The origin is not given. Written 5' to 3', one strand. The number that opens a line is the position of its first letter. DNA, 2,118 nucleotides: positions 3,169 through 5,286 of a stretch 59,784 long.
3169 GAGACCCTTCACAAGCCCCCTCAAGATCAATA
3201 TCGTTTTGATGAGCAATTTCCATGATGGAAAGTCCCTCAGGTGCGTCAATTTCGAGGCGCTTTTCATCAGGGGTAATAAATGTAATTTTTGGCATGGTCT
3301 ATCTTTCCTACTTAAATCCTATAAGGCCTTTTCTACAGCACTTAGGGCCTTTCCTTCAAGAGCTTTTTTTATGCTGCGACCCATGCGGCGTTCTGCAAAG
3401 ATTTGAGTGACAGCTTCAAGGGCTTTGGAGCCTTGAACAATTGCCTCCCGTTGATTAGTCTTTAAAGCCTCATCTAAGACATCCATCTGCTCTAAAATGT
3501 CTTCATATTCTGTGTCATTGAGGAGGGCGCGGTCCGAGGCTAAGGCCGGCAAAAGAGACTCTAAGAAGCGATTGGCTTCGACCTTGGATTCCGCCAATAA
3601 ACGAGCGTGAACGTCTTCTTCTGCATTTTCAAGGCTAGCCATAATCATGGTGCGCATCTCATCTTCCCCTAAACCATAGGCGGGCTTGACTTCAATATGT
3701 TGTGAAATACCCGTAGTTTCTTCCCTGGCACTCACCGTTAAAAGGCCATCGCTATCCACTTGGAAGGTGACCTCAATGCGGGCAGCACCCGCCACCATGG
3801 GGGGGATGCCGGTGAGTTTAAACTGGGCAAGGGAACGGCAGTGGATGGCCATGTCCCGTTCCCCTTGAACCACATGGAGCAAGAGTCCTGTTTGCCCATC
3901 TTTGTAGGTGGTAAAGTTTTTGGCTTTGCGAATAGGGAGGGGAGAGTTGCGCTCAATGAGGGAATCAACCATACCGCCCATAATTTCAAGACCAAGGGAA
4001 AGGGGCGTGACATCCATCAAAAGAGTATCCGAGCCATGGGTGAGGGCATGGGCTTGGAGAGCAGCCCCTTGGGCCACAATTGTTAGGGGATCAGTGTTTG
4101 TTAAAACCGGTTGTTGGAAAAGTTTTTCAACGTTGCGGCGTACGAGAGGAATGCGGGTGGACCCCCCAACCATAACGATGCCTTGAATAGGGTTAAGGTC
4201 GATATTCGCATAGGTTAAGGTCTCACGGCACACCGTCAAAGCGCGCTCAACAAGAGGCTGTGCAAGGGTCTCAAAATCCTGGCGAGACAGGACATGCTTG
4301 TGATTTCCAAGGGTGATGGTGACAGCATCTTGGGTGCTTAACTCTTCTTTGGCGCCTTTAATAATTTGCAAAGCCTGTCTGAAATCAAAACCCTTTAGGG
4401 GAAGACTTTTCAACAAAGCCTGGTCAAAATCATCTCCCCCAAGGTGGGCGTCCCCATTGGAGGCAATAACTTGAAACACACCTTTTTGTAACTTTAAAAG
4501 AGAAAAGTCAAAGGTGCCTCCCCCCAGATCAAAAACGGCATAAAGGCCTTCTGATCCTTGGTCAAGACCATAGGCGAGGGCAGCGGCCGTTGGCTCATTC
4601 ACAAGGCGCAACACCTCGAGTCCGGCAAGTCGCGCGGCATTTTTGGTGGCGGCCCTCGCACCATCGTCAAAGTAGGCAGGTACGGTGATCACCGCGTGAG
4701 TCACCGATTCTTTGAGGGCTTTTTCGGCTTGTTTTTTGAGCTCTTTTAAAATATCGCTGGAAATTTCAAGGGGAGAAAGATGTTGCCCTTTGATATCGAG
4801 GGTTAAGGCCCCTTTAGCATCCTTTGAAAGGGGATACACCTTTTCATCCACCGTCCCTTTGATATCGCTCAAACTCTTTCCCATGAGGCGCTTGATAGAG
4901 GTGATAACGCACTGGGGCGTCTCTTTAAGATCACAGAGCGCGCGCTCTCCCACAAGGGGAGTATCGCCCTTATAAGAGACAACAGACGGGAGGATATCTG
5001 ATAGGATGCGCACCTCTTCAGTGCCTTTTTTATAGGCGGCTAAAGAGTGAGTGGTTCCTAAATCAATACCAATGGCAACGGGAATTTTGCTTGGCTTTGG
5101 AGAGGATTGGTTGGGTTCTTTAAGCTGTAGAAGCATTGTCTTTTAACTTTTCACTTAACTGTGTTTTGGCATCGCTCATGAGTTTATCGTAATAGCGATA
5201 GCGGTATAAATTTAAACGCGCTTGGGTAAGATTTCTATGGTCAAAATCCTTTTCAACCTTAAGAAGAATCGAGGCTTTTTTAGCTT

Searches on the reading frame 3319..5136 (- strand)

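Call 19: search_protein_families(library=ncbifam, proteins=[window:3319-5136:-], max_evalue=0.00001)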
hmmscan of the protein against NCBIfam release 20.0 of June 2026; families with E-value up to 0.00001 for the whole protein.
window:3319-5136:- (605 aa): 14 families
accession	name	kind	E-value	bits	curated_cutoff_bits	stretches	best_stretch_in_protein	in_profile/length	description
NF003520.0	PRK05183.1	subfamily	5.2e-224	745.3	620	1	2-599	3-619/621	Fe-S protein assembly chaperone HscA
TIGR01991.1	HscA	equivalog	2.6e-219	729.7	708.55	1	21-598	1-598/600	Fe-S protein assembly chaperone HscA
NF002399.0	PRK01433.1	equivalog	6e-160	533.7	743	1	2-599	3-592/595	Fe-S protein assembly chaperone HscA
NF001413.0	PRK00290.1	equivalog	5.7e-151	503.9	648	1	21-585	4-595/625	molecular chaperone DnaK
TIGR02350.1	prok_dnaK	equivalog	1.8e-145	485.7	822.55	1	21-581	2-591/596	molecular chaperone DnaK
NF009947.0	PRK13411.1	equivalog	6.6e-126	421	1002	1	21-589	4-599/662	molecular chaperone DnaK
NF009946.0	PRK13410.1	equivalog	6e-124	414.7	1019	1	22-525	5-538/669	molecular chaperone DnaK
NF011660.0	PRK15080.1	equivalog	7.5e-17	61.4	182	1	127-232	76-176/277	ethanolamine utilization protein EutJ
TIGR02529.1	EutJ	subfamily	4.7e-15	55.7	152.1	1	126-232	42-143/239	ethanolamine utilization protein EutJ family protein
TIGR00904.1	mreB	subfamily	3.1e-14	52.8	365.75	1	123-362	76-326/334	MreB/Mrl family cell shape determining protein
NF008673.0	PRK11678.1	equivalog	5e-14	52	331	1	126-217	130-229/450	molecular chaperone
NF010539.0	PRK13927.1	subfamily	9.5e-14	51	293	1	125-243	78-192/339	rod shape-determining protein MreB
NF010540.1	PRK13929.1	exception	5.2e-10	38.9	515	1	121-359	72-321/334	rod-share determining protein MreBH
NF053558.1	BeeR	equivalog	8.9e-10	38.1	530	1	123-340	79-308/349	BeeR family actin-like protein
